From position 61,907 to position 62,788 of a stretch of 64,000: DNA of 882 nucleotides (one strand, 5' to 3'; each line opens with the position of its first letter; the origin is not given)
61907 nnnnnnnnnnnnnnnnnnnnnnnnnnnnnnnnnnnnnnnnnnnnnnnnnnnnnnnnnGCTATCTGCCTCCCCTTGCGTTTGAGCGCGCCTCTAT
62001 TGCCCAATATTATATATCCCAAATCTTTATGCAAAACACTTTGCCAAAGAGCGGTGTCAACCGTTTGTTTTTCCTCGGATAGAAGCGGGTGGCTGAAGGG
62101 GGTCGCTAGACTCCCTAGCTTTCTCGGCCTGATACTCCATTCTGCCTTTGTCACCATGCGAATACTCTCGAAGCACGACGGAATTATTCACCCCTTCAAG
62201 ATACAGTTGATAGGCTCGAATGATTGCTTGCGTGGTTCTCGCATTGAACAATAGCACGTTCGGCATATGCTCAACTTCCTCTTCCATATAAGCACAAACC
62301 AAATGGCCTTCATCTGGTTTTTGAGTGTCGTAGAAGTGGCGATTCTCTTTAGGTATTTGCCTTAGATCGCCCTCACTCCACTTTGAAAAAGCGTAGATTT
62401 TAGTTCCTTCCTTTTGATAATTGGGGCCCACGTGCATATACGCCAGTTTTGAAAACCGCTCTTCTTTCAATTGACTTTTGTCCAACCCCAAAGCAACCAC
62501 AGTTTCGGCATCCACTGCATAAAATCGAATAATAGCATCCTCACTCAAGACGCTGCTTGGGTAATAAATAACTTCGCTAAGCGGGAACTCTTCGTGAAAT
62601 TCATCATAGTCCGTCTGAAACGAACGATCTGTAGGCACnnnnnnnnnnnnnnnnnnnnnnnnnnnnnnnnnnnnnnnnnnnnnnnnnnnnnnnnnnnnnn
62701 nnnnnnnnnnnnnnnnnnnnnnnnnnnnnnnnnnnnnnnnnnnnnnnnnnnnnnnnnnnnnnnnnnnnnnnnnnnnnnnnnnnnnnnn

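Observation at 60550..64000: Pycsar-like module with a single-chain tandem cyclase, an inserted unknown gene, a PycTM-like effector and two trailing small TM ORFs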

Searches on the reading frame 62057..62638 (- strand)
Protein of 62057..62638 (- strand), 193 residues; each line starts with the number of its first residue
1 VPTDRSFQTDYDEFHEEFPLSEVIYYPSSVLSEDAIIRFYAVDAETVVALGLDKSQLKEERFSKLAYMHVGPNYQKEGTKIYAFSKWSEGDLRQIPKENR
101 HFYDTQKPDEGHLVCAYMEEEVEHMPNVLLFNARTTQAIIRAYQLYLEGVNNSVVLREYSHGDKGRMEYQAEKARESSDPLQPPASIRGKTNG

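Call 5: search_protein_families(library=pfam, proteins=[window:62057-62638:-], max_evalue=1)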
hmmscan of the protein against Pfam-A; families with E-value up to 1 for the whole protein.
window:62057-62638:- (193 aa): 0 families

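Call 6: search_protein_families(library=padloc, proteins=[window:62057-62638:-], max_evalue=1)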
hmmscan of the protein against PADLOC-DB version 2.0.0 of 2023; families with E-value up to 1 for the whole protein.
window:62057-62638:- (193 aa): 0 families

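Call 8: find_encoding_contigs(protein=window:62057-62638:-, flank=10000, max_places=6)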
Protein window:62057-62638:- (193 aa): 5 contigs read that carry it; 4 places shown.
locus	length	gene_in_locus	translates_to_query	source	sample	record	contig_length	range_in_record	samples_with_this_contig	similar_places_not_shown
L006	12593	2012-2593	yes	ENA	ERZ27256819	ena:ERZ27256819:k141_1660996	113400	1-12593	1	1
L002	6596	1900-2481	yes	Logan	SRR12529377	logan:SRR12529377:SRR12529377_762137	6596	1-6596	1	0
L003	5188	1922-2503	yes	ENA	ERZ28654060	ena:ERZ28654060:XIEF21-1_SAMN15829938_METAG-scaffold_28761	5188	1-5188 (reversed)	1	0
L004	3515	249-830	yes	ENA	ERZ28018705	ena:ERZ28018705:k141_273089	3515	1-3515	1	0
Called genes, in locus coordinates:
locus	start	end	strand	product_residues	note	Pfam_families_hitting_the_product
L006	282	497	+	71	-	-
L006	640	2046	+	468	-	PF00211:Guanylate_cyc (faint)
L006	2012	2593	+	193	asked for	-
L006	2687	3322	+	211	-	PF18967:PycTM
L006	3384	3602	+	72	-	-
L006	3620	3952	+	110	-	-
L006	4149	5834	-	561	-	PF07693:KAP_NTPase (faint), PF13401:AAA_22 (faint)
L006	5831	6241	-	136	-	-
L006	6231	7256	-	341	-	PF01073:3Beta_HSD, PF01370:Epimerase, PF02719:Polysacc_synt_2, PF04321:RmlD_sub_bind, PF07993:NAD_binding_4, PF16363:GDP_Man_Dehyd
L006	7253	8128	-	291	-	PF01073:3Beta_HSD (weak), PF01370:Epimerase, PF04321:RmlD_sub_bind, PF02719:Polysacc_synt_2, PF07993:NAD_binding_4, PF16363:GDP_Man_Dehyd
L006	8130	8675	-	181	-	PF00908:dTDP_sugar_isom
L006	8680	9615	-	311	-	PF00483:NTP_transferase, PF12804:NTP_transf_3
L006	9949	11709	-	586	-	PF02463:SMC_N (faint), PF13175:AAA_15, PF13304:AAA_21 (weak), PF20469:OLD-like_TOPRIM (weak)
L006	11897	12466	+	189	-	-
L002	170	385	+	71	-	-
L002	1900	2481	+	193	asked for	-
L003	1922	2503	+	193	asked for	-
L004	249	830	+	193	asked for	-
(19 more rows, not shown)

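Call 11: find_homologous_proteins(query=window:62057-62638:-, max_evalue=0.001)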
Query window:62057-62638:- (193 aa): 1 proteins with E <= 0.001 among 35 candidates.
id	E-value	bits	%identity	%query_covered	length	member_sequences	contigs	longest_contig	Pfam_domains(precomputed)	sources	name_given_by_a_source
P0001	1.4e-125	434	100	100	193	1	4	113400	-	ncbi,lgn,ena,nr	ncbi:MAG: hypothetical protein IJS37_03850 [Bacilli bacterium]|nr:hypothetical protein [Bacilli bact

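Call 24: search_protein_representatives(protein=window:62057-62638:-)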
Query: 193 residues. Proteins with E-value up to 0.001 (for the whole library): 49; up to 1e-10: 15; up to 1e-30: 1. The best 49 are listed.
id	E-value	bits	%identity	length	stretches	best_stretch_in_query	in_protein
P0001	4.6e-126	434.3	100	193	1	1-193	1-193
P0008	2.4e-21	92.9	33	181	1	6-173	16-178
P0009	3.6e-18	82.5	32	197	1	7-176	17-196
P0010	3.2e-16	76.2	33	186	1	12-174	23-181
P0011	5.6e-15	72.1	30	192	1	9-175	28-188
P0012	1.1e-14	71.1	33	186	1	8-175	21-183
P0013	5.0e-14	69.0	30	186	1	7-177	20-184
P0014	1.3e-13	67.7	33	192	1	9-177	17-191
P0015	8.8e-13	65.0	37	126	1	61-171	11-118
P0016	1.5e-12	64.2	34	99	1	86-177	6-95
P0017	1.2e-11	61.3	33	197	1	7-174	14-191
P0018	5.2e-11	59.2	31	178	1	9-172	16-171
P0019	7.1e-11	58.8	30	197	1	5-175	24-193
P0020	7.8e-11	58.6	31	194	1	9-175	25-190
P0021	8.8e-11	58.5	32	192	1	9-170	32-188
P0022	2.8e-10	56.8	30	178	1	10-174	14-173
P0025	2.1e-09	53.9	35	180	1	63-176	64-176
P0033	2.3e-07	47.3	30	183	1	50-171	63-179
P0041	2.6e-06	43.9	28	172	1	12-174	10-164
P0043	3.6e-06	43.4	26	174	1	45-174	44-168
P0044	4.2e-06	43.2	35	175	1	72-173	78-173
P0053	5.3e-04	36.4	29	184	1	67-172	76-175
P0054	6.3e-04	36.1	26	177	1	55-177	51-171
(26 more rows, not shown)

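Call 26: search_solved_structures(query=A1, max_evalue=10, show_alignments=2)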
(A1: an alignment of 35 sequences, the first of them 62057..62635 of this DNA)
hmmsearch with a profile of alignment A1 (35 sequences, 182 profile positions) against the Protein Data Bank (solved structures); distinct sequences matched with E-value up to 10: 0.

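Call 27: search_protein_families(library=pfam, alignment_id=A1, max_evalue=1)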
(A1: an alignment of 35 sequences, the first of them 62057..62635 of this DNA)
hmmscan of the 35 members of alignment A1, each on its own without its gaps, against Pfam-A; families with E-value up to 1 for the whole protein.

A. member 1, window:62057-62635:- (192 aa): 0 families

B. families by the number of members that match (of 35 scanned): 4 families
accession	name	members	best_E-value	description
PF10097.14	DUF2335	2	0.086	Predicted membrane protein (DUF2335)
PF10434.14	MAM1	1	0.12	Monopolin complex protein MAM1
PF03642.18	MAP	1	0.13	MAP domain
PF20902.2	CXCL16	1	0.16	C-X-C motif chemokine 16 domain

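Call 31: find_related_loci(query=A2, collection=genome_contigs, flank=5000)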
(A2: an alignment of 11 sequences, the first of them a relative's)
Query A2 (197 aa) in genome_contigs; peptide patterns used: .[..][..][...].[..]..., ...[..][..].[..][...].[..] (x = any residue, [..] = any of these).
59 stretches matched a pattern; 16 encode a relative of the query (tblastn E <= 1e-3); 16 distinct loci.
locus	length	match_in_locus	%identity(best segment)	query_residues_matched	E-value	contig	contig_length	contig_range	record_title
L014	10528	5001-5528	52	18-196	4e-60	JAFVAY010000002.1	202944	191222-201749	MAG: Clostridiales bacterium isolate RGIG5005 Roe_deer_Rumen-5__c146, whole genome shotgun sequence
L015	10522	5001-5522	48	19-196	2e-57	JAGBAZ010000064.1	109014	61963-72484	MAG: Oscillospiraceae bacterium isolate RGIG8954 Water_deer_Rectum-1__c400060, whole genome shotgun sequence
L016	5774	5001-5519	50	19-194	1e-54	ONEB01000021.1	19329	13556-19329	uncultured Clostridiales bacterium isolate RUG221 genome assembly, contig: scaffold_2231, whole genome shotgun sequence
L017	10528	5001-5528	47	19-197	9e-53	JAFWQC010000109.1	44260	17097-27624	MAG: Clostridiales bacterium isolate RGIG5968 Sheep_Omasum-2__c945659, whole genome shotgun sequence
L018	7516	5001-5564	45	5-197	6e-51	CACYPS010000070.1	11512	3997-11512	MAG: uncultured Lachnospiraceae bacterium isolate RUG12161 genome assembly, contig: RUG12161_asm_70, whole genome shotgu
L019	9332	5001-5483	49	22-187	3e-50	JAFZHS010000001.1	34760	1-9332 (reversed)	MAG: Clostridiales bacterium isolate RGIG7777 Water_buffalos_Rectum.Co__c83133, whole genome shotgun sequence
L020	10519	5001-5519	46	19-196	5e-50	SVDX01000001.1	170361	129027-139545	MAG: Lachnospira sp. isolate SIG291 NODE_1589_length_170361_cov_2.557491, whole genome shotgun sequence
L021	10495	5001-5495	47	19-187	6e-47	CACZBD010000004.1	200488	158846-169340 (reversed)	MAG: uncultured Lachnospiraceae bacterium isolate RUG12462 genome assembly, contig: RUG12462_asm_4, whole genome shotgun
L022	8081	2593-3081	46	20-187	2e-43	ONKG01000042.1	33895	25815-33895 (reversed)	uncultured Lachnospiraceae bacterium isolate RUG375 genome assembly, contig: scaffold_866, whole genome shotgun sequence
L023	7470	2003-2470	46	37-197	4e-43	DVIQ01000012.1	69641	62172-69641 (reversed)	MAG TPA_asm: Candidatus Limivivens intestinipullorum isolate CHK190-19873 CHK190__C21977_L69641_ERR3414585, whole genome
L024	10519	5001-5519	40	19-197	1e-42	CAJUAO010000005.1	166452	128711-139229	MAG TPA_asm: uncultured Lachnospiraceae bacterium isolate MGBC119292 genome assembly, contig: MGBC119292.5, whole genome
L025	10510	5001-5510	46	17-190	1e-50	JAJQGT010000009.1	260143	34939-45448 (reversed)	MAG: Oscillospiraceae bacterium isolate U.3_2 NODE_3_length_260143_cov_41.894955, whole genome shotgun sequence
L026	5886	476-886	46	20-161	2e-36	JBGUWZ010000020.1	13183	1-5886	MAG: Lachnospiraceae bacterium isolate ruminal_MAG_65 ruminal_MAG_65_contig_0020, whole genome shotgun sequence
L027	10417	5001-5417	41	11-154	1e-32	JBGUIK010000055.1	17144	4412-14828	MAG: Lachnospiraceae bacterium isolate ruminal_MAG_329 ruminal_MAG_329_contig_0055, whole genome shotgun sequence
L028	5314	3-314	54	79-187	1e-30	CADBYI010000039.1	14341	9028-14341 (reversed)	MAG: uncultured Clostridiales bacterium isolate RUG14416 genome assembly, contig: RUG14416_asm_39, whole genome shotgun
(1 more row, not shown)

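Call 37: predict_structure(alignment_id=A1)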
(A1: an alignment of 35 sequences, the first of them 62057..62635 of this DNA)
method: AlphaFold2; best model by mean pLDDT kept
length: 192 residues; sequences in the alignment: 35
mean_pLDDT: 91.7   pTM: 0.86
mean pLDDT of the five models: 91.7, 91.1, 90.5, 90.5, 90.3
residues with pLDDT >= 90: 160; 70-90: 18; 50-70: 13; < 50: 1
segments of 3 or more residues with pLDDT < 50: none
pLDDT, mean of each block of 10 residues (from residue 1): 82 98 83 92 98 93 97 95 97 97 96 94 95 98 98 93 92 88 64 48
secondary structure, 60 per line:
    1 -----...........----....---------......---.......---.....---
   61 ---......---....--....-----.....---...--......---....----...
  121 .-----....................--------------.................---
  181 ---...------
elements in order: H6-16 E21-24 E34-39 H43-49 H53-57 E64-69 H73-76 E79-82 H88-92 E101-106 E110-113 H118-121 H127-146 H161-177

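Call 41: fold_search(model_id=the predicted structure, library=pdb)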
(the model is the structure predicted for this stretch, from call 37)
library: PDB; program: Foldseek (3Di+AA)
matches with E <= 10: 110; with E <= 0.001: 0
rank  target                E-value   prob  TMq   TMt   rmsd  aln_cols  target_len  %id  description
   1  6s98_A                4.6e-01  0.25  0.31  0.37   7.2       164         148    8  Crystal structure of the catalytic domain of UBE2S WT. (released 2020-10-21)
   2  4m1n_B                5.1e-01  0.23  0.32  0.37  11.6       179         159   12  Crystal structure of Plasmodium falciparum ubiquitin conjugating enzyme UBC9 (released 2013-08-21)
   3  4m1n_C                5.1e-01  0.23  0.32  0.37  11.9       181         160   13  Crystal structure of Plasmodium falciparum ubiquitin conjugating enzyme UBC9 (released 2013-08-21)
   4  9dqb_C                5.8e-01  0.21  0.32  0.38  11.8       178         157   10  Cryo-EM structure of a double-loaded SUMO E1-E2-SUMO1 complex. (released 2025-10-01)
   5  3ong_B                5.8e-01  0.21  0.33  0.38  12.2       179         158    9  Crystal structure of UBA2ufd-Ubc9: insights into E1-E2 interactions in Sumo pathways (released 2011-01-12)
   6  3ong_D                6.9e-01  0.20  0.33  0.38  12.2       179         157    9  Crystal structure of UBA2ufd-Ubc9: insights into E1-E2 interactions in Sumo pathways (released 2011-01-12)
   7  4mdk_B                6.9e-01  0.20  0.32  0.36  12.2       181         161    9  Cdc34-ubiquitin-CC0651 complex (released 2013-12-11)
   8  5nl8                  7.3e-01  0.15  0.31  0.32  11.3       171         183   11  Pex4 of Hansenula Polymorpha (released 2018-01-24)
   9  2grq_A                9.2e-01  0.20  0.34  0.39   6.8       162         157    9  Crystal Structure of human RanGAP1-Ubc9-D127A (released 2006-05-30)
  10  4jue_A                9.2e-01  0.18  0.32  0.37  11.8       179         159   11  Crystal structure of Plasmodium falciparum ubiquitin conjugating enzyme UBC9 (released 2013-08-21)
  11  1zdn_B                9.8e-01  0.23  0.35  0.43   6.6       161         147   10  Ubiquitin-conjugating enzyme E2S (released 2005-05-03)
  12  1z5s_A                1.0e+00  0.15  0.32  0.38  11.4       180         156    8  Crystal structure of a complex between UBC9, SUMO-1, RANGAP1 and NUP358/RANBP2 (released 2005-06-07)
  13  5jne_B                1.1e+00  0.16  0.34  0.39  12.2       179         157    9  E2-SUMO-Siz1 E3-SUMO-PCNA complex (released 2016-08-10)
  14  7m2k_C                1.1e+00  0.15  0.31  0.33  11.8       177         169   11  CDC34A-Ubiquitin-2ab inhibitor complex (released 2021-11-03)
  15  6jky_E                1.1e+00  0.12  0.30  0.34  11.0       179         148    9  Crystal structure of MvcA-UBE2N-Ub complex from Legionella pneumophila (released 2019-12-18)
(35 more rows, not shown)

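Call 47: fold_search(model_id=the predicted structure, library=viral)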
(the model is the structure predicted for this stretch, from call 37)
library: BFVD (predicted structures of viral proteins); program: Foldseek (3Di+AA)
matches with E <= 10: 116; with E <= 0.001: 0
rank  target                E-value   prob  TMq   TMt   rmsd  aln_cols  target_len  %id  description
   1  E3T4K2                1.4e-01  0.12  0.21  0.24  16.7       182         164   14  E2 ubiquitin-conjugating enzyme [Cafeteria roenbergensis virus (strain BV-PW1)]
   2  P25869                3.4e-01  0.11  0.24  0.22  15.9       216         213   10  Ubiquitin-conjugating enzyme E2 [African swine fever virus (isolate Tick/Malawi/Lil 20-1/1983)]
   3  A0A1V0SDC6            4.8e-01  0.08  0.25  0.21  18.9       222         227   10  E2 ubiquitin-conjugating enzyme [Indivirus ILV1]
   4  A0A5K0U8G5            6.8e-01  0.06  0.22  0.09  18.2       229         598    8  E2 ubiquitin-conjugating enzyme (Fragment) [Yasminevirus sp. GU-2018]
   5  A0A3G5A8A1            7.2e-01  0.06  0.24  0.17  18.5       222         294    8  E2 ubiquitin-conjugating enzyme [Hyperionvirus sp.]
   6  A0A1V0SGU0            1.1e+00  0.11  0.30  0.20  13.9       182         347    9  E2 ubiquitin-conjugating enzyme [Hokovirus HKV1]
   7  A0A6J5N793            1.1e+00  0.02  0.13  0.12  18.3       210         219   10  Uncharacterized protein [uncultured Caudovirales phage]
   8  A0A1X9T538            1.5e+00  0.01  0.12  0.06  16.8       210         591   11  Protein binding motif protein [Ranid herpesvirus 3]
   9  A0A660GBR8            1.8e+00  0.03  0.18  0.16  20.5       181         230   10  (no name in the UniProt tables at hand)
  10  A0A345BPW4            2.2e+00  0.04  0.13  0.09  15.0       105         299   13  (no name in the UniProt tables at hand)
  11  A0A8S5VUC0            2.3e+00  0.04  0.16  0.12  15.7       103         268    7  (no name in the UniProt tables at hand)
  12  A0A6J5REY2            2.8e+00  0.06  0.13  0.13   7.1        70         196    8  Uncharacterized protein [uncultured Caudovirales phage]
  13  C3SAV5                2.8e+00  0.06  0.20  0.16  13.3       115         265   12  E4 34k [Murine adenovirus 3]
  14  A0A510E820            2.8e+00  0.03  0.19  0.21  17.8       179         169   11  (no name in the UniProt tables at hand)
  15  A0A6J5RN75            2.8e+00  0.02  0.10  0.10   8.3        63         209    5  Uncharacterized protein [uncultured Caudovirales phage]
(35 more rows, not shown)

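Call 56: search_protein_families(library=padloc, alignment_id=A1, max_evalue=1)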
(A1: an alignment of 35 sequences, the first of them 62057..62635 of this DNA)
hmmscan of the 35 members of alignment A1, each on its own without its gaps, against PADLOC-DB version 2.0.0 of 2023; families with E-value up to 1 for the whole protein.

A. member 1, window:62057-62635:- (192 aa): 0 families

B. families by the number of members that match (of 35 scanned): 10 families
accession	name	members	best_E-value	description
PDLC00865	E2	5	0.00027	E2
PDLC00872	E2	3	0.00023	E2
PDLC00861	E2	2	0.0003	E2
PDLC00833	E1-E2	1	0.00047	E1-E2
PDLC02705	PbeA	1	0.00096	PbeA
PDLC03247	MTase_II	1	0.0083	Type II methyltransferase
PDLC01791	Cas6b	1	0.013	-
PDLC04837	PDC-S04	1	0.015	-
PDLC00862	E2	1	0.018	E2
PDLC01532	Csx19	1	0.042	CAS-III-D; effector_UNK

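Call 57: find_homologous_proteins(query=A1, max_evalue=0.01)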
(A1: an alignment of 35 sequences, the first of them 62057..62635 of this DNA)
Query A1 (35 sequences) (192 aa, profile of the alignment): 8 proteins with E <= 0.01 among 1332 candidates.
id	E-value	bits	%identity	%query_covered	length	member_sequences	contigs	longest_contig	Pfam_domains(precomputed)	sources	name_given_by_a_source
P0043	1.2e-51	193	26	70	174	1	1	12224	-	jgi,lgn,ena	-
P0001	1.1e-46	177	100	100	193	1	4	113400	-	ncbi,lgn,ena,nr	ncbi:MAG: hypothetical protein IJS37_03850 [Bacilli bacterium]|nr:hypothetical protein [Bacilli bact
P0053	1.2e-44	170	27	57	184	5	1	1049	-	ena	-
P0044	4.0e-41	159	33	54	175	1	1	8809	-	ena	-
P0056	7.5e-37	145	31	54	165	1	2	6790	-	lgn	-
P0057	2.8e-36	143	27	87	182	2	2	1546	-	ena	-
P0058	3.9e-36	143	29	80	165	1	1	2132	-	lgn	-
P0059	1.4e-35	141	30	69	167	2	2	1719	-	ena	-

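Call 60: search_protein_families(library=padloc, proteins=[P0033, P0041, P0044, P0053, P0054, P0010, P0011, P0012, P0022, P0025], max_evalue=0.1)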
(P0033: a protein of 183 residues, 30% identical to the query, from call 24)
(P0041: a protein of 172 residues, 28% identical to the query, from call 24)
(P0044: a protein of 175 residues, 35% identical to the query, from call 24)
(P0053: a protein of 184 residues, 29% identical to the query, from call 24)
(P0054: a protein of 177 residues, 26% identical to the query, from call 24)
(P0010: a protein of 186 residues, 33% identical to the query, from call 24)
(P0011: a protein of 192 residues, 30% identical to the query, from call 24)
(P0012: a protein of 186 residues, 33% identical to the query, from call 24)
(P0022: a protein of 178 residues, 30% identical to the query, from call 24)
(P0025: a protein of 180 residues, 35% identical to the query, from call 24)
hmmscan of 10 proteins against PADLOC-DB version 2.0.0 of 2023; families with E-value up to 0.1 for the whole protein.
P0033 (183 aa): 4 families
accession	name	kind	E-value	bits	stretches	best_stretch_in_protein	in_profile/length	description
PDLC00861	E2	-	0.0003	18.4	1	85-179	65-152/232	E2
PDLC00833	E1-E2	-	0.00047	17.7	1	110-180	77-149/222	E1-E2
PDLC00862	E2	-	0.018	13.1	1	115-169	90-147/150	E2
PDLC00865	E2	-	0.048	11.1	1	78-180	52-148/219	E2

P0041 (172 aa): 2 families
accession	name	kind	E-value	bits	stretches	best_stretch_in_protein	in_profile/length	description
PDLC00872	E2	-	0.00023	18.7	1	4-159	3-142/216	E2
PDLC00865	E2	-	0.00027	18.4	1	138-165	124-151/219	E2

P0044 (175 aa): 2 families
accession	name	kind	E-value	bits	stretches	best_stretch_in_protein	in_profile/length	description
PDLC00872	E2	-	0.00033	18.2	1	19-169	5-142/216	E2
PDLC00865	E2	-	0.0038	14.6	1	133-174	111-150/219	E2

P0053 (184 aa): 3 families
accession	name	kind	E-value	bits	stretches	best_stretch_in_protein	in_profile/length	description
PDLC00872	E2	-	0.0016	16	1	15-172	4-142/216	E2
PDLC00861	E2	-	0.013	13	1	74-172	57-150/232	E2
PDLC00865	E2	-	0.017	12.5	1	66-180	43-153/219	E2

P0054 (177 aa): 0 families

P0010 (186 aa): 1 family
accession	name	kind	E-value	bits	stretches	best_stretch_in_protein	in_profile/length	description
PDLC01532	Csx19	-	0.042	11.7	1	106-148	124-164/181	CAS-III-D; effector_UNK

P0011 (192 aa): 0 families

P0012 (186 aa): 0 families

P0022 (178 aa): 1 family
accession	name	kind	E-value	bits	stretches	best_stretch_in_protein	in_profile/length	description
PDLC03247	MTase_II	-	0.0083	13.4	1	50-88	157-195/282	Type II methyltransferase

P0025 (180 aa): 0 families

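Call 61: find_encoding_contigs(protein=P0044, flank=5000, max_places=3)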
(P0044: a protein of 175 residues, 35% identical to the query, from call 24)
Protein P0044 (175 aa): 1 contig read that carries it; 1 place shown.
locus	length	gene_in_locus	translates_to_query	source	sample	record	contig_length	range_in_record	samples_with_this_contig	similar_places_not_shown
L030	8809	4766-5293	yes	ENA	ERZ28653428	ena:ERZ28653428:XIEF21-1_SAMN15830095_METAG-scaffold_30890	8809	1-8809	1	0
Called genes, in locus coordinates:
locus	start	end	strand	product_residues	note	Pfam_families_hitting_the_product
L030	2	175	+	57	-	?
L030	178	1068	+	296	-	PF00483:NTP_transferase, PF12804:NTP_transf_3 (weak)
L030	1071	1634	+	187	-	PF00908:dTDP_sugar_isom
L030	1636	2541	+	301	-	PF01073:3Beta_HSD, PF01370:Epimerase, PF02719:Polysacc_synt_2, PF04321:RmlD_sub_bind, PF13460:NAD_binding_10 (weak), PF16363:GDP_Man_Dehyd, PF07993:NAD_binding_4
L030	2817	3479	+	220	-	-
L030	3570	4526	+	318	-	PF00211:Guanylate_cyc (faint)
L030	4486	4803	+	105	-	-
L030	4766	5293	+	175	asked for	-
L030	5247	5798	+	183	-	PF18967:PycTM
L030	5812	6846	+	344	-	PF01073:3Beta_HSD, PF01370:Epimerase, PF02719:Polysacc_synt_2, PF04321:RmlD_sub_bind, PF16363:GDP_Man_Dehyd, PF07993:NAD_binding_4 (weak)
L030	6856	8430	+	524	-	PF11185:DUF2971 (weak)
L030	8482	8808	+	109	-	?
